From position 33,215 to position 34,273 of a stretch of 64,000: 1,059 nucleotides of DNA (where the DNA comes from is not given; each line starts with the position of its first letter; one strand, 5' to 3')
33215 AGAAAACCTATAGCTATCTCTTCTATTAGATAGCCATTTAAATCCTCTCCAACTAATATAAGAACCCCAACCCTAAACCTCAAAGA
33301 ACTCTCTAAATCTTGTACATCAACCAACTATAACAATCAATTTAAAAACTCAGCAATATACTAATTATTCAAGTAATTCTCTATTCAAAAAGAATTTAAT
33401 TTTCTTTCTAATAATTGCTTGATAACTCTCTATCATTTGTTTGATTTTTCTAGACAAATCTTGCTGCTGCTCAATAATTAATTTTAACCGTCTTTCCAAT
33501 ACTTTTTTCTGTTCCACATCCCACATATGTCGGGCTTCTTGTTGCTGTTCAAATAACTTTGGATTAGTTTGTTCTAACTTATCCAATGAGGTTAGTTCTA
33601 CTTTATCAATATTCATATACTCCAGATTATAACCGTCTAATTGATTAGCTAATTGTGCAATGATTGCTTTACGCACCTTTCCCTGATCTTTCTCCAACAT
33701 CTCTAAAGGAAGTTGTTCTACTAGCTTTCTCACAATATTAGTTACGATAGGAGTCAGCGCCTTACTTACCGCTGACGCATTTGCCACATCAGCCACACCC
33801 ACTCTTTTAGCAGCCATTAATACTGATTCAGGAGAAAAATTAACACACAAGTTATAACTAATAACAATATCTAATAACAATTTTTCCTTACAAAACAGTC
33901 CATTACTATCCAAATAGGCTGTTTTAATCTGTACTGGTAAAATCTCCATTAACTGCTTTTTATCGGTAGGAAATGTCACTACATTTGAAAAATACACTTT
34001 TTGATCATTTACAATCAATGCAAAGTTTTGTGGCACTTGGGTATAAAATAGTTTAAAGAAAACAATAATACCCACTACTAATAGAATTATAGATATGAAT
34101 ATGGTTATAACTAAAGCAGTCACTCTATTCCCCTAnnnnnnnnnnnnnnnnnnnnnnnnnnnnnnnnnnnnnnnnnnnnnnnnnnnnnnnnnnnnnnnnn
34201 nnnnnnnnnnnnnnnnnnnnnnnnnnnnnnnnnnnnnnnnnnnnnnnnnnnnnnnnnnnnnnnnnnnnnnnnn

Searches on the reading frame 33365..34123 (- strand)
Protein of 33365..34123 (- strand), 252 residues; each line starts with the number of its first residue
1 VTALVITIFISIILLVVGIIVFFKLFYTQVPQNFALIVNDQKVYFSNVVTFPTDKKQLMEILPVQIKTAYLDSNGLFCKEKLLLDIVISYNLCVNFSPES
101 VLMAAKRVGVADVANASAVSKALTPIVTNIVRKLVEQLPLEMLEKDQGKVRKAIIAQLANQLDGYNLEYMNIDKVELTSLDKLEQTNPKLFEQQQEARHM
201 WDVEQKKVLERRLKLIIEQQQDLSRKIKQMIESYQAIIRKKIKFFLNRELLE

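Call 5: search_protein_families(library=pfam, proteins=[window:33365-34123:-], max_evalue=0.01)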
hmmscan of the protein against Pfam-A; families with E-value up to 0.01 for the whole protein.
window:33365-34123:- (252 aa): 1 family
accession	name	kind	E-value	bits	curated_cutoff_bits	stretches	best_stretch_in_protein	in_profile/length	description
PF01145.31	Band_7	-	2.4e-05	24.9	23.6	1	61-199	37-163/176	SPFH domain / Band 7 family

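Call 6: search_protein_families(library=ncbifam, proteins=[window:33365-34123:-], max_evalue=0.01)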
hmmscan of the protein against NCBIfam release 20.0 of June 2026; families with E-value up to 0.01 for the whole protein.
window:33365-34123:- (252 aa): 0 families

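Call 12: search_protein_families(library=pfam, proteins=[window:33365-34123:-], max_evalue=1)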
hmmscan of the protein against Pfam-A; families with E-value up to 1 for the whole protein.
window:33365-34123:- (252 aa): 4 families
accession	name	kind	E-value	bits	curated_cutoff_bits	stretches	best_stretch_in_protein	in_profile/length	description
PF01145.31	Band_7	-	2.4e-05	24.9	23.6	1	61-199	37-163/176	SPFH domain / Band 7 family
PF11084.13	DUF2621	-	0.079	13.4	27.7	0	195-226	51-82/139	Protein of unknown function (DUF2621)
PF14063.11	DUF4254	-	0.11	12.7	27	1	193-237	94-138/144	Protein of unknown function (DUF4254)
PF11943.13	DUF3460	-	0.12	13.2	25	1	180-211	10-42/58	Protein of unknown function (DUF3460)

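Call 56: search_protein_families(library=padloc, proteins=[window:33365-34123:-], max_evalue=0.01)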
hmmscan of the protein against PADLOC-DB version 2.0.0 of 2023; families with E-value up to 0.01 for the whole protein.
window:33365-34123:- (252 aa): 1 family
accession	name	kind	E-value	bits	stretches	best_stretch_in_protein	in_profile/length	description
PDLC01162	Unk_06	-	0.00086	16.5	1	123-226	249-354/378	Unknown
